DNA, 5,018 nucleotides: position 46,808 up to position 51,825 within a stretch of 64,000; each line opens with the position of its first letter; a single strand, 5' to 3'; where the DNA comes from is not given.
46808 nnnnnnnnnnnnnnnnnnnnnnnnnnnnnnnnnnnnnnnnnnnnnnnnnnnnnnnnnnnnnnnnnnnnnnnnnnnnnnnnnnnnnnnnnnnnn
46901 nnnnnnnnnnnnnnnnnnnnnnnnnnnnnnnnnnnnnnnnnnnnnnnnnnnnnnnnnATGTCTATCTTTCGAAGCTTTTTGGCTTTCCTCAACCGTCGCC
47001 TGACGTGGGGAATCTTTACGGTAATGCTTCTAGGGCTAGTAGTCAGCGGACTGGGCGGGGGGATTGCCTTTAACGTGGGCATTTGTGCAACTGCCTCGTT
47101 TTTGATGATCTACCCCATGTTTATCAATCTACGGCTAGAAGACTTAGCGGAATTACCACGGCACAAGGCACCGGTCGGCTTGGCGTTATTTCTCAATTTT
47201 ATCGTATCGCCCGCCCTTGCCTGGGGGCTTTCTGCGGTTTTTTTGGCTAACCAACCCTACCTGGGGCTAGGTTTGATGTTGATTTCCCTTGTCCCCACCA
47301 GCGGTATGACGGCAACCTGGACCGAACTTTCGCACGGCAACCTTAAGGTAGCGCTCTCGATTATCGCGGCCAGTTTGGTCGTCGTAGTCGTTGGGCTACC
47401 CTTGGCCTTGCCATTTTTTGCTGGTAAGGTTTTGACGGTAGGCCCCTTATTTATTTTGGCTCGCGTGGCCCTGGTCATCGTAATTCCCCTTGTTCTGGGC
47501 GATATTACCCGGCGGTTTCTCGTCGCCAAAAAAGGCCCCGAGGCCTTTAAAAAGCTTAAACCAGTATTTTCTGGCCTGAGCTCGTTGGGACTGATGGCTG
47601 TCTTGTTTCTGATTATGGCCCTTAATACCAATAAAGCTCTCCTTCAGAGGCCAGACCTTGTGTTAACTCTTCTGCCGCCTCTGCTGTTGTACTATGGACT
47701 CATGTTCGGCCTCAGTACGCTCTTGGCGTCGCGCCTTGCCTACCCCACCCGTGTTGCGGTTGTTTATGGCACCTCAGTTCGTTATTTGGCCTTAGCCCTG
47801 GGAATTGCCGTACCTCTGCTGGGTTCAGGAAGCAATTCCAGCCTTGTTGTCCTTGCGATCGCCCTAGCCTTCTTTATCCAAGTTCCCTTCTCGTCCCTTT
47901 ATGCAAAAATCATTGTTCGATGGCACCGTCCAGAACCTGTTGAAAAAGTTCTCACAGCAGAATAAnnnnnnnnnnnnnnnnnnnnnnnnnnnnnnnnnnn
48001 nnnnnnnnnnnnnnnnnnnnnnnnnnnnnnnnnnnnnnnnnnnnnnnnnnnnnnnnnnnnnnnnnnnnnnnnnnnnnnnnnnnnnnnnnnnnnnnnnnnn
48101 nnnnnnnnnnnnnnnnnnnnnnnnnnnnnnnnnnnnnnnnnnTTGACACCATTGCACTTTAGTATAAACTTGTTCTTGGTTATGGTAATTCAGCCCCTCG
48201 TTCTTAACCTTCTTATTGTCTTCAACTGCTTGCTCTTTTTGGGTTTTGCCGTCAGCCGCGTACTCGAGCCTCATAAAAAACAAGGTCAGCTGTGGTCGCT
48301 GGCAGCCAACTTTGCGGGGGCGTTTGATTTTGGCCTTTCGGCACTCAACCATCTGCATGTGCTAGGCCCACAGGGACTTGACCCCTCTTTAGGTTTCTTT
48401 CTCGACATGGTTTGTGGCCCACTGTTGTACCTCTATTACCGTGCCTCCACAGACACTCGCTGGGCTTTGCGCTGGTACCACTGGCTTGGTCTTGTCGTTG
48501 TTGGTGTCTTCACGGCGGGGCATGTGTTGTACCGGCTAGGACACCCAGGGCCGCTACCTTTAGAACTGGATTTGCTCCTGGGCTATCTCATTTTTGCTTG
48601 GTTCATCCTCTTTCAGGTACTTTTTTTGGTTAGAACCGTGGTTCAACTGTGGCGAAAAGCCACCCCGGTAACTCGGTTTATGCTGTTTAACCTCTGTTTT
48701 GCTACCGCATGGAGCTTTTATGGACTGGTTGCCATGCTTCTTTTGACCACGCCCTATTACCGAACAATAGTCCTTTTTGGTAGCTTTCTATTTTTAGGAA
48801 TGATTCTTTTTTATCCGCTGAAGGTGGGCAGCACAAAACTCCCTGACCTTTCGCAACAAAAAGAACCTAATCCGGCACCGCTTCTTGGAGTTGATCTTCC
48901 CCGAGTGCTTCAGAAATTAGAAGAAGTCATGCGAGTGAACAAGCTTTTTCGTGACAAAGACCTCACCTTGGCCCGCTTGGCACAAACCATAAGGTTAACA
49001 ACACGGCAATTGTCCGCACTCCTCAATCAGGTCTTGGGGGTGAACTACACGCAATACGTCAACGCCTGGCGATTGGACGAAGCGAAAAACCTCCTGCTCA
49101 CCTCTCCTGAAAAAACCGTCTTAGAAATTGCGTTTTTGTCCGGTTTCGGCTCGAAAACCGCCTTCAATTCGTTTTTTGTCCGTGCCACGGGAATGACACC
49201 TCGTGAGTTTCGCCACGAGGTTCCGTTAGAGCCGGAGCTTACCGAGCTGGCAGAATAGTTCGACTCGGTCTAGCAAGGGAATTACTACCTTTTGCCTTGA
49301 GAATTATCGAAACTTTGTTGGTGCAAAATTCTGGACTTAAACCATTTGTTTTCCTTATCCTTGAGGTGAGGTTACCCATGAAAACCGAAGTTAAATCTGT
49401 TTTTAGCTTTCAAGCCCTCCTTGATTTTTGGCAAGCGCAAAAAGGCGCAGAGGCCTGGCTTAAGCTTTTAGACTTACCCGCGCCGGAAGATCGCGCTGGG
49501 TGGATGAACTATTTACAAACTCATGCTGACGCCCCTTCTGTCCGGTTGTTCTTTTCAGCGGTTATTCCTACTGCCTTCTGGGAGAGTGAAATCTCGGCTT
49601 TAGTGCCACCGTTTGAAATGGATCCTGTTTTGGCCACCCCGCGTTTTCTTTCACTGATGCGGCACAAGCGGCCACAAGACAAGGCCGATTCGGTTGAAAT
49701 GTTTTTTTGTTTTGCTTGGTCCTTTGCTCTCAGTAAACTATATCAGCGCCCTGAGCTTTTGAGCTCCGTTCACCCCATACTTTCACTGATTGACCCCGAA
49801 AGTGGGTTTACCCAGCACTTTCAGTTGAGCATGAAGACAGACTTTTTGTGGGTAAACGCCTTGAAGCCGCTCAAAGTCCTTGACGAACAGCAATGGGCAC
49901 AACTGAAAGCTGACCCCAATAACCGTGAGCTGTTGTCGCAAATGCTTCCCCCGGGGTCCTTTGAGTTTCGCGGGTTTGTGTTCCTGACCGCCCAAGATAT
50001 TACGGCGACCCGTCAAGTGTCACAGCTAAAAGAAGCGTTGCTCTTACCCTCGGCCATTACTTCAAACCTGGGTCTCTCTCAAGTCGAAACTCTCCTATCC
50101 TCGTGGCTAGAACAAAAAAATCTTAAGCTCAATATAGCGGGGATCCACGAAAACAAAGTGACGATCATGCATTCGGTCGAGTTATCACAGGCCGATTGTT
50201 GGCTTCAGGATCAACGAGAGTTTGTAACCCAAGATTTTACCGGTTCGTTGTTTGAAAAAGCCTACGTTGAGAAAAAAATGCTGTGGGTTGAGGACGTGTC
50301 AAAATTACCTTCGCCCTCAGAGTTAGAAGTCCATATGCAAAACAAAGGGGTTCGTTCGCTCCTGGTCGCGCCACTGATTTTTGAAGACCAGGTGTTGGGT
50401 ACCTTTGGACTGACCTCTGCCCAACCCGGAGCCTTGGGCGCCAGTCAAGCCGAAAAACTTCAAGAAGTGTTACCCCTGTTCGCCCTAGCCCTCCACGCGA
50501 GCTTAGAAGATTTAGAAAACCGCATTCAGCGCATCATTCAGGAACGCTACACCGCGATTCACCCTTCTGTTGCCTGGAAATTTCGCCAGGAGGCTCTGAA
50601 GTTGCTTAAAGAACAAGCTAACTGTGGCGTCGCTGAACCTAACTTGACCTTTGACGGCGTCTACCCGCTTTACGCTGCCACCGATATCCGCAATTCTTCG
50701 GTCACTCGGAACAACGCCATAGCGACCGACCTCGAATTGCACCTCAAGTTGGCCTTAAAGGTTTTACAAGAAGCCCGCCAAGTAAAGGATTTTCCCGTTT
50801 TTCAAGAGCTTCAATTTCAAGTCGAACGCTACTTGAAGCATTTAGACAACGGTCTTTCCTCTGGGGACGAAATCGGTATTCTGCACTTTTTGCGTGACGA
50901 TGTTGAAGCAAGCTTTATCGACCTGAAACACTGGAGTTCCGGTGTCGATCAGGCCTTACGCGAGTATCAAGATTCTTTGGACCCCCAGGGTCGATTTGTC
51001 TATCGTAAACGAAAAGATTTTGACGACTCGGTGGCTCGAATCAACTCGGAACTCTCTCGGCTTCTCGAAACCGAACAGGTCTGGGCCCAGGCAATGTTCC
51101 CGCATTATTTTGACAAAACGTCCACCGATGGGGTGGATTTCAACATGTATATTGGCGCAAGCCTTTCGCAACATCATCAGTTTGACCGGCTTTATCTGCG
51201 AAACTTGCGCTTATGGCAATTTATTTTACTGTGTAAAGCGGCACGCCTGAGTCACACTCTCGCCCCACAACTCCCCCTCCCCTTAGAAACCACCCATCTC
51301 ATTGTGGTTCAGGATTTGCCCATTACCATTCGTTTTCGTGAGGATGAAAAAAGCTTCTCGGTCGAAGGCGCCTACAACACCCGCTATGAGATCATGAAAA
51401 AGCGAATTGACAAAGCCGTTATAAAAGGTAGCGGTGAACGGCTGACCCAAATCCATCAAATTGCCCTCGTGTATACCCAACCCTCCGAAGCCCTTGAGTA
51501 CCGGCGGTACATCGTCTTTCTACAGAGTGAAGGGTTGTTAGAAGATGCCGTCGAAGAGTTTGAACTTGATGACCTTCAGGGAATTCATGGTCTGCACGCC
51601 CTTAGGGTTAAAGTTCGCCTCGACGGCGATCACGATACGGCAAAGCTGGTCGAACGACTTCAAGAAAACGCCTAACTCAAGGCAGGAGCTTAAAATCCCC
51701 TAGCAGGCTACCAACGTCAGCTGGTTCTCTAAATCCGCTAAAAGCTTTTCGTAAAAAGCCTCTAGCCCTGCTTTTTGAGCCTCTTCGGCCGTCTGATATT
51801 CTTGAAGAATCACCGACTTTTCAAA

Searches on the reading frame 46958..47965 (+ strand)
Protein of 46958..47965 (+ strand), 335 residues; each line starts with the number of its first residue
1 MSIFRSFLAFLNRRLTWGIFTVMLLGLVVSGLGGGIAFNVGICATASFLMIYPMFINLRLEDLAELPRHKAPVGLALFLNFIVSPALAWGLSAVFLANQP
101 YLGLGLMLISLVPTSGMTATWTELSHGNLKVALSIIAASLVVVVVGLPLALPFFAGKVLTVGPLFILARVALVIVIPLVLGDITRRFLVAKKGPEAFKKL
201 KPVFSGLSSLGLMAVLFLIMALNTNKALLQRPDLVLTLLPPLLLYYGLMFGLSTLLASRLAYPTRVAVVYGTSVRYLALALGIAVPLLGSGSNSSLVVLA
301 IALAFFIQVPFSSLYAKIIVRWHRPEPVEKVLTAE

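Call 6: search_protein_families(library=pfam, proteins=[window:46958-47965:+], max_evalue=0.01)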
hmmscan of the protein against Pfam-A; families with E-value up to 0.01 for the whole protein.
window:46958-47965:+ (335 aa): 1 family
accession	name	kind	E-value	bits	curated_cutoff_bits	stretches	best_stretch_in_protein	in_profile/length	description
PF01758.21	SBF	-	1.5e-27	96.9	24.3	1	48-225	5-186/191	Sodium Bile acid symporter family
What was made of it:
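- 46958..47965 (+): SBF/BASS-superfamily transporter gene (335 aa), only distantly ACR3-like. This is the regulated gene. Pfam PF01758 at 1.5e-27 (call 6).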

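Call 11: find_encoding_contigs(protein=window:46958-47965:+, flank=6000, max_places=8)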
Protein window:46958-47965:+ (335 aa): 3 contigs read that carry it; 2 places shown.
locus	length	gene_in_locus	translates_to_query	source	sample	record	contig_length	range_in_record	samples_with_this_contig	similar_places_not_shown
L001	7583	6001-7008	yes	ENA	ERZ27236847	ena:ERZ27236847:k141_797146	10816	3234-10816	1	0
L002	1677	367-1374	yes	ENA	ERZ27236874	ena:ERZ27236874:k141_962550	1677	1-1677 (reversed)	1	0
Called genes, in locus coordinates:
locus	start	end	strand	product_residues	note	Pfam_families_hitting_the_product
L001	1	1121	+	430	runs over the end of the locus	PF00155:Aminotran_1_2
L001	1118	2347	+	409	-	-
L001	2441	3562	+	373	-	PF00005:ABC_tran, PF17912:OB_MalK, PF08402:TOBE_2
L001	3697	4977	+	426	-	PF01136:Peptidase_U32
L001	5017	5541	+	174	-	PF04542:Sigma70_r2, PF08281:Sigma70_r4_2 (weak), PF04545:Sigma70_r4 (weak)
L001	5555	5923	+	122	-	-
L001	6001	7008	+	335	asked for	PF01758:SBF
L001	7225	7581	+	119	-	?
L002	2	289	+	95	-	?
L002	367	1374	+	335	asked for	PF01758:SBF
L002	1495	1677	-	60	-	?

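Call 13: find_homologous_proteins(query=window:46958-47965:+, max_evalue=1e-20)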
Query window:46958-47965:+ (335 aa): 67 proteins with E <= 1e-20 among 8000 candidates.
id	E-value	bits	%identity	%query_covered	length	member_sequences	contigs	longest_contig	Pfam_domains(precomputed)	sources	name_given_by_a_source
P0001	1.7e-183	627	92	99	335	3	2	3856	PF01758.22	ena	-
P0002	1.2e-136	474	84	81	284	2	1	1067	PF01758.22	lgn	-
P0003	8.1e-121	422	67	94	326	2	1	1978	PF01758.22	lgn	-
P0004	2.3e-119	417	66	96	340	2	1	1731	PF01758.22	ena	-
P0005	5.7e-119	416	65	97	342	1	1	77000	PF01758.22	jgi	jgi:ACR3 family arsenite transporter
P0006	6.5e-119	415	66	94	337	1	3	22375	PF01758.22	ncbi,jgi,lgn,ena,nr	ncbi:MAG TPA: hypothetical protein VMV90_03855 [Rectinemataceae bacterium]|nr:hypothetical protein [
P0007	1.4e-118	414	66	95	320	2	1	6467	PF01758.22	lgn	-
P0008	2.4e-118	413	64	97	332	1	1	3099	PF01758.22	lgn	-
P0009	9.3e-118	412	66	94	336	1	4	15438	PF01758.22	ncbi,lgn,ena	-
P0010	3.4e-117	410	65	94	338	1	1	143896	PF01758.22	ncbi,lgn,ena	-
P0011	2.5e-116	407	65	94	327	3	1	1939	PF01758.22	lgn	-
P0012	3.5e-116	406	64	95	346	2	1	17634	PF01758.22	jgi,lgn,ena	-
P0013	4.4e-116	406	64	95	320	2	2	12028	PF01758.22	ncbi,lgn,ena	-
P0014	7.4e-116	405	62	97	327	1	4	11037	PF01758.22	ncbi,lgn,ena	-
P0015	7.8e-116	405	66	95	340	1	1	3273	PF01758.22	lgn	-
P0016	1.5e-115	404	65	93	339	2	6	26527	PF01758.22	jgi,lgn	jgi:ACR3 family arsenite efflux pump ArsB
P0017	2.1e-115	404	65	95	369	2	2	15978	PF01758.22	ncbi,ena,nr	ncbi:MAG TPA: hypothetical protein VMV44_10035 [Rectinemataceae bacterium]|nr:hypothetical protein [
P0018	3.0e-115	403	63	98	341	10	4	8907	PF01758.22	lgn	-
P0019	3.6e-115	403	65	93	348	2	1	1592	PF01758.22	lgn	-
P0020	4.1e-115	403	64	94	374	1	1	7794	PF01758.22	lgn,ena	-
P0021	4.2e-115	403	65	94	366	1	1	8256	PF01758.22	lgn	-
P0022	4.6e-115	403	63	98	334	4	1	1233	PF01758.22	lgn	-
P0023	4.6e-115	403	62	96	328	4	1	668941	PF01758.22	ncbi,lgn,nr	ncbi:MAG: arsenic resistance protein [Bacteroidetes bacterium]|nr:arsenic resistance protein [Bacter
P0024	4.7e-115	403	63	96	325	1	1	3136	PF01758.22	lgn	-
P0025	6.5e-115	402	64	94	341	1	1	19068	PF01758.22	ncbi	-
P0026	8.4e-115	402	62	99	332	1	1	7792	PF01758.22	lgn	-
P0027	3.0e-114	400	61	95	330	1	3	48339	PF01758.22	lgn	-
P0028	3.0e-114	400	64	95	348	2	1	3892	PF01758.22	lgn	-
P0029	1.3e-113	398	62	98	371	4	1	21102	PF01758.22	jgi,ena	-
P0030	2.1e-113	397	63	96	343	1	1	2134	PF01758.22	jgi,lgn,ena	-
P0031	2.7e-113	397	64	94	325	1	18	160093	PF01758.22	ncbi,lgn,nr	ncbi:MAG: arsenic resistance protein [Bacteroidetes bacterium]|nr:arsenic resistance protein [Bacter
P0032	3.0e-113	397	64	94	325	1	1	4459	PF01758.22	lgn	-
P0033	5.5e-113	396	63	93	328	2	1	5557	PF01758.22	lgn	-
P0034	9.8e-113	395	62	98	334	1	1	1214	PF01758.22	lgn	-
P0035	1.2e-112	395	62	96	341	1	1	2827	PF01758.22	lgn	-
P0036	1.3e-112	395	61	95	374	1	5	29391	PF01758.22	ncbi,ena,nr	ncbi:MAG: hypothetical protein M0001_15325 [Treponema sp.]|nr:hypothetical protein [Treponema sp.]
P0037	1.4e-112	395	63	96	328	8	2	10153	PF01758.22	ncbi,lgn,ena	-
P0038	2.2e-112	394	64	94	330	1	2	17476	PF01758.22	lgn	-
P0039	2.4e-112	394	64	94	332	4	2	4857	PF01758.22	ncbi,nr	ncbi:MAG: hypothetical protein QMC95_17705 [Desulfitobacteriaceae bacterium]|nr:hypothetical protein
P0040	2.5e-112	394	63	92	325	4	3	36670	PF01758.22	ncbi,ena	-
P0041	1.2e-111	391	64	93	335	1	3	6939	PF01758.22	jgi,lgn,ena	-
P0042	1.5e-111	391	61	97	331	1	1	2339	PF01758.22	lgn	-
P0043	7.9e-110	385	63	93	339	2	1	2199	PF01758.22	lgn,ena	-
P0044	5.8e-109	383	62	93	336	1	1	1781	PF01758.22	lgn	-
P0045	1.1e-108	382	62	95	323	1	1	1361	PF01758.22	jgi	-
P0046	1.9e-108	381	58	94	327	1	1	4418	PF01758.22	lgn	-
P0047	1.9e-108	381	61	96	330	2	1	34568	PF01758.22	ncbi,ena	-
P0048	1.0e-107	379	60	98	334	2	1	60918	PF01758.22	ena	-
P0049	1.5e-106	375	57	94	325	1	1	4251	PF01758.22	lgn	-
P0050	1.7e-105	371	60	95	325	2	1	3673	PF01758.22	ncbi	ncbi:MAG: arsenic resistance protein [Gemmatimonadaceae bacterium]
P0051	1.9e-104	368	57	97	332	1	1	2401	PF01758.22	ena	-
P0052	1.4e-103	365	60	96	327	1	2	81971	PF01758.22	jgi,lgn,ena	-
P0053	8.1e-103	362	58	95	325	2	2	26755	PF01758.22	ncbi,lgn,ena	-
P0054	1.1e-102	362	59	93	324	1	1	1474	PF01758.22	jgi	-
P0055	2.0e-102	361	58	95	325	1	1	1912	PF01758.22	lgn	-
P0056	4.1e-102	360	59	96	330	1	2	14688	PF01758.22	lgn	-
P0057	3.3e-81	291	67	66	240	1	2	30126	PF01758.22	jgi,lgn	jgi:ACR3 family arsenite efflux pump ArsB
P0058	1.1e-76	277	67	64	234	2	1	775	PF01758.22,PF13593.12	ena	-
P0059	7.7e-70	254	54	70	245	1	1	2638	PF01758.22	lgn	-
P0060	2.9e-48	183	39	96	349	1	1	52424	PF01758.22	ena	-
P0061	3.7e-47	180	39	86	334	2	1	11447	PF01758.22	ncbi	-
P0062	8.0e-47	178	38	96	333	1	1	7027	PF01758.22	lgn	-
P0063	9.4e-45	172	37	94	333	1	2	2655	PF01758.22,PF13593.12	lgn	-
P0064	2.0e-43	167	38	91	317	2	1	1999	PF01758.22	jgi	-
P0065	8.8e-39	152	37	82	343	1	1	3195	PF01758.22,PF13593.12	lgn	-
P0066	5.6e-30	123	30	83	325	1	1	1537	PF01758.22,PF13593.12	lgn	-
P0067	3.2e-24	104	31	83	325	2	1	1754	PF01758.22,PF13593.12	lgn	-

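Call 14: find_encoding_contigs(protein=P0001, flank=4000, max_places=4)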
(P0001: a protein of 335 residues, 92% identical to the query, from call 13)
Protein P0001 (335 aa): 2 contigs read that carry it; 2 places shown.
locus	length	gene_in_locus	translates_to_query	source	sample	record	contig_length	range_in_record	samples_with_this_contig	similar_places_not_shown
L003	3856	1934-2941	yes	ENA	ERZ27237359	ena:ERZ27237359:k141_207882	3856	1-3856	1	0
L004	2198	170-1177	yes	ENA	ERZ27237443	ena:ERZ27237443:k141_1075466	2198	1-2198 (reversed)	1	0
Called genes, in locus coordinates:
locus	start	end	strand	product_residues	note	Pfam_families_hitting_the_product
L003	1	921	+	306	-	?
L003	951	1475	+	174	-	PF04542:Sigma70_r2, PF08281:Sigma70_r4_2, PF04545:Sigma70_r4 (weak)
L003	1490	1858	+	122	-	-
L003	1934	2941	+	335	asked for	PF01758:SBF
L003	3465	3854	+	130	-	?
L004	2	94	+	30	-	?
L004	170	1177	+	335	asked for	PF01758:SBF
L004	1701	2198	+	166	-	?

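Call 15: find_encoding_contigs(protein=P0002, flank=4000, max_places=4)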
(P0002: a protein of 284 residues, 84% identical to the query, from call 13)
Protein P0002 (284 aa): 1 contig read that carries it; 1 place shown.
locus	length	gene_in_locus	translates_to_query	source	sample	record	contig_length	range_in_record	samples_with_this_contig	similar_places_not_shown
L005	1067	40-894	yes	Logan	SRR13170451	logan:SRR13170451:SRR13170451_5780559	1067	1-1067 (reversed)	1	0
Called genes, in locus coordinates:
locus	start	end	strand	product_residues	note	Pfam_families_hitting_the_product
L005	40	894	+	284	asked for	PF01758:SBF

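Call 16: find_encoding_contigs(protein=P0005, flank=5000, max_places=3)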
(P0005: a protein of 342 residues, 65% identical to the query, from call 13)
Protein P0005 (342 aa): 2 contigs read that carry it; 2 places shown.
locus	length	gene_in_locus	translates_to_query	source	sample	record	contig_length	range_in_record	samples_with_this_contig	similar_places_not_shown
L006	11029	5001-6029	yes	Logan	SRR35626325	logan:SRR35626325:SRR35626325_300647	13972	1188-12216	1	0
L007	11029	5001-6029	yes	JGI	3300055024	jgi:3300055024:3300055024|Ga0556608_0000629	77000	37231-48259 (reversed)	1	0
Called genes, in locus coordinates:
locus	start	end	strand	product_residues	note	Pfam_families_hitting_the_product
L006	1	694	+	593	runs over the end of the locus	PF02386:TrkH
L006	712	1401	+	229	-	PF02254:TrkA_N, PF02080:TrkA_C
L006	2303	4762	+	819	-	PF00690:Cation_ATPase_N, PF00122:E1-E2_ATPase, PF00702:Hydrolase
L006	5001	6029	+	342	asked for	PF01758:SBF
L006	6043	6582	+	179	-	PF12801:Fer4_5, PF13187:Fer4_9 (weak)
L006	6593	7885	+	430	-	PF00085:Thioredoxin, PF13098:Thioredoxin_2, PF01946:Thi4 (weak), PF00890:FAD_binding_2 (faint), PF01134:GIDA (faint), PF07992:Pyr_redox_2, PF13738:Pyr_redox_3, PF00070:Pyr_redox, +3 more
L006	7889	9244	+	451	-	PF00479:G6PD_N, PF02781:G6PD_C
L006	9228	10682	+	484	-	PF03446:NAD_binding_2, PF00393:6PGD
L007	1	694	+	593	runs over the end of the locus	PF02386:TrkH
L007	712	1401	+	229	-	PF02254:TrkA_N, PF02080:TrkA_C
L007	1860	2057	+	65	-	-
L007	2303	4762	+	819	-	PF00690:Cation_ATPase_N, PF00122:E1-E2_ATPase, PF00702:Hydrolase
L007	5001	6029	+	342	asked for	PF01758:SBF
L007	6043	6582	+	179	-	PF12801:Fer4_5, PF13187:Fer4_9 (weak)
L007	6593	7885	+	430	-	PF00085:Thioredoxin, PF13098:Thioredoxin_2, PF01946:Thi4 (weak), PF00890:FAD_binding_2 (faint), PF01134:GIDA (faint), PF07992:Pyr_redox_2, PF13738:Pyr_redox_3, PF00070:Pyr_redox, +3 more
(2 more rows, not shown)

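Call 45: find_encoding_contigs(protein=P0004, flank=3000, max_places=3)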
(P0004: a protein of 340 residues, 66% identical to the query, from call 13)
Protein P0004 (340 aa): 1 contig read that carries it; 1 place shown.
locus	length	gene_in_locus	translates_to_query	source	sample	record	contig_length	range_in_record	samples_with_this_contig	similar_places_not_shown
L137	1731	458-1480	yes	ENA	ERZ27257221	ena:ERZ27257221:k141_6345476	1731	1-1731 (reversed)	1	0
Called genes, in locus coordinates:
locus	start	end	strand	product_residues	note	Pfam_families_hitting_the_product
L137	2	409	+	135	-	?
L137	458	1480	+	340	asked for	PF01758:SBF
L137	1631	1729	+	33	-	?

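Call 51: search_protein_families(library=ncbifam, proteins=[window:46958-47965:+], max_evalue=0.001)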
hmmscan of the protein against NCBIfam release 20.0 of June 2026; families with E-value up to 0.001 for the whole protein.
window:46958-47965:+ (335 aa): 3 families
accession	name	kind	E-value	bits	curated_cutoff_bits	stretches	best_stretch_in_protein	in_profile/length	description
TIGR00832.1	acr3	equivalog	5.5e-27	95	282.8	1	44-310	46-318/327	ACR3 family arsenite efflux transporter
NF047939.1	PantTportPanS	equivalog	3.8e-10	39.9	400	1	47-223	37-207/299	ketopantoate/pantoate/pantothenate transporter PanS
TIGR00841.1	bass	subfamily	5.3e-10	39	326.3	1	48-321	44-310/321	bile acid:sodium symporter family transporter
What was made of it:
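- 46958..47965 (+): TIGR00832 scores 95 bits against a cutoff of 282.8 (call 51).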

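Call 59: find_encoding_contigs(protein=P0006, flank=3000, max_places=1)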
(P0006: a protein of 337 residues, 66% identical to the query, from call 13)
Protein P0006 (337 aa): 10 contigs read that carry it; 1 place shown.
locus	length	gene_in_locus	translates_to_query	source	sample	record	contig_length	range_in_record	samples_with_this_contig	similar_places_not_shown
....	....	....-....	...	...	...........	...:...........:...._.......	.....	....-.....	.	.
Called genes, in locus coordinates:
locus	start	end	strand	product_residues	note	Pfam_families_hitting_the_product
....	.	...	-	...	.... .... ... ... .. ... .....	-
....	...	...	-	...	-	-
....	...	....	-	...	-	-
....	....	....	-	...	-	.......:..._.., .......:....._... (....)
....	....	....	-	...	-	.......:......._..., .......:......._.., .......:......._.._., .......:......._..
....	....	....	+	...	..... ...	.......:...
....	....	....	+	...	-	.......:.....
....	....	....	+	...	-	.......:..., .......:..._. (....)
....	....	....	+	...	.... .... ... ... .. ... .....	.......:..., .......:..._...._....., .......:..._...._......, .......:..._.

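Call 60: find_encoding_contigs(protein=P0036, flank=3000, max_places=1)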
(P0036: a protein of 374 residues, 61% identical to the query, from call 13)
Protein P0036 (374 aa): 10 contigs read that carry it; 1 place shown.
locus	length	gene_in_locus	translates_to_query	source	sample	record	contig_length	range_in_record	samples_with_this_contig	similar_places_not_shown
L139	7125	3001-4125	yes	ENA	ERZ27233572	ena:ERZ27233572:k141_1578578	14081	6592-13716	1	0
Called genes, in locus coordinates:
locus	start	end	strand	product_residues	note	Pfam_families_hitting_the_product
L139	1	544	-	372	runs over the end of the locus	PF00535:Glycos_transf_2, PF13506:Glyco_transf_21, PF13641:Glyco_tranf_2_3, PF13632:Glyco_trans_2_3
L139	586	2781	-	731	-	-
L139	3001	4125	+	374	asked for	PF01758:SBF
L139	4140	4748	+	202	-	PF08901:DUF1847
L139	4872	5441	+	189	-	PF00072:Response_reg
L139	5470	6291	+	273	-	PF01739:CheR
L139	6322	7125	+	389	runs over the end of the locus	?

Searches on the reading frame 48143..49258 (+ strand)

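Call 6: search_protein_families(library=pfam, proteins=[window:48143-49258:+], max_evalue=0.01)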
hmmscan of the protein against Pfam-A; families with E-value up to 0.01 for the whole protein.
window:48143-49258:+ (371 aa): 2 families
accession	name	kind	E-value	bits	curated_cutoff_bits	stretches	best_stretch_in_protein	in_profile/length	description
PF12833.13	HTH_18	-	7.6e-21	74.6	33.6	1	279-358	1-79/80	Helix-turn-helix domain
PF00165.29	HTH_AraC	-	8.8e-07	29.4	26.6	1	323-358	8-42/42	Bacterial regulatory helix-turn-helix proteins, AraC family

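Call 51: search_protein_families(library=ncbifam, proteins=[window:48143-49258:+], max_evalue=0.001)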
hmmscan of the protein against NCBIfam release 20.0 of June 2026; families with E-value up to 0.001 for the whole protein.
window:48143-49258:+ (371 aa): 24 families
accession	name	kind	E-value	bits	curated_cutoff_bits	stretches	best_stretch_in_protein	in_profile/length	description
NF047455.1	TF_Staph_AryK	equivalog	2.7e-14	52.4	850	1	258-361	158-260/759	transcriptional regulator AryK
NF007693.0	PRK10371.1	equivalog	5e-12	45.6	253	1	271-358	212-298/309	transcriptional regulator MelR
NF010026.0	PRK13501.1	equivalog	1.8e-10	40.5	363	1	273-359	192-277/290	HTH-type transcriptional activator RhaR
NF010028.0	PRK13503.1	equivalog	2.4e-09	37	288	1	272-359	186-272/278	HTH-type transcriptional activator RhaS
NF007860.0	PRK10572.1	equivalog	4.4e-09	35.6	208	1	272-359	198-284/292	arabinose operon transcriptional regulator AraC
NF049968.1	QhpR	equivalog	5.2e-09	35.7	250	1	267-357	196-284/284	AraC-like transcriptional regulator QhpR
NF006902.0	PRK09393.1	equivalog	1.3e-08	34.4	425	1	257-360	220-322/327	transcriptional regulator FtrA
NF047788.1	TransRegPocR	equivalog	2.6e-08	33.5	500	1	258-359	190-290/296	transcriptional regulator PocR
NF007243.0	PRK09685.1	equivalog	2.3e-07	30.5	199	1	257-359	198-301/303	transcriptional regulator FeaR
TIGR04094.1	adjacent_YSIRK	equivalog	2.5e-07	30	200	1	262-357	290-383/383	YSIRK-targeted surface antigen transcriptional regulator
NF033869.1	viru_reg_Rsp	equivalog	2.6e-07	29.5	400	1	271-360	161-249/701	AraC family transcriptional regulator Rsp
NF052371.1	TransRegGbdRPseu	equivalog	4.7e-07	29.2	480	1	257-360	225-327/365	choline metabolism transcriptional regulator GbdR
TIGR02297.1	HpaA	equivalog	5.4e-07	29.1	274.65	1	272-358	201-286/287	4-hydroxyphenylacetate catabolism regulatory protein HpaA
NF041686.2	ant_diox_reg_AndR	equivalog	9.7e-07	28.7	350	1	252-342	215-303/321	anthranilate 1,2-dioxygenase regulatory protein AndR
NF010027.0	PRK13502.1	equivalog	1.4e-06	28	384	1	272-358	191-276/282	HTH-type transcriptional activator RhaR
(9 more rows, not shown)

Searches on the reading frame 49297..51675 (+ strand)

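Call 6: search_protein_families(library=pfam, proteins=[window:49297-51675:+], max_evalue=0.01)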
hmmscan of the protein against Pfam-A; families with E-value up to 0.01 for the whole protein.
window:49297-51675:+ (792 aa): 2 families
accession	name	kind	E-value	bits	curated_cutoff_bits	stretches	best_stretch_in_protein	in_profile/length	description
PF13185.12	GAF_2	-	3e-08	34.4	28.6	1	316-400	55-136/136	GAF domain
PF01590.32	GAF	-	6.4e-08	33.6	22.4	1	291-399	34-133/133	GAF domain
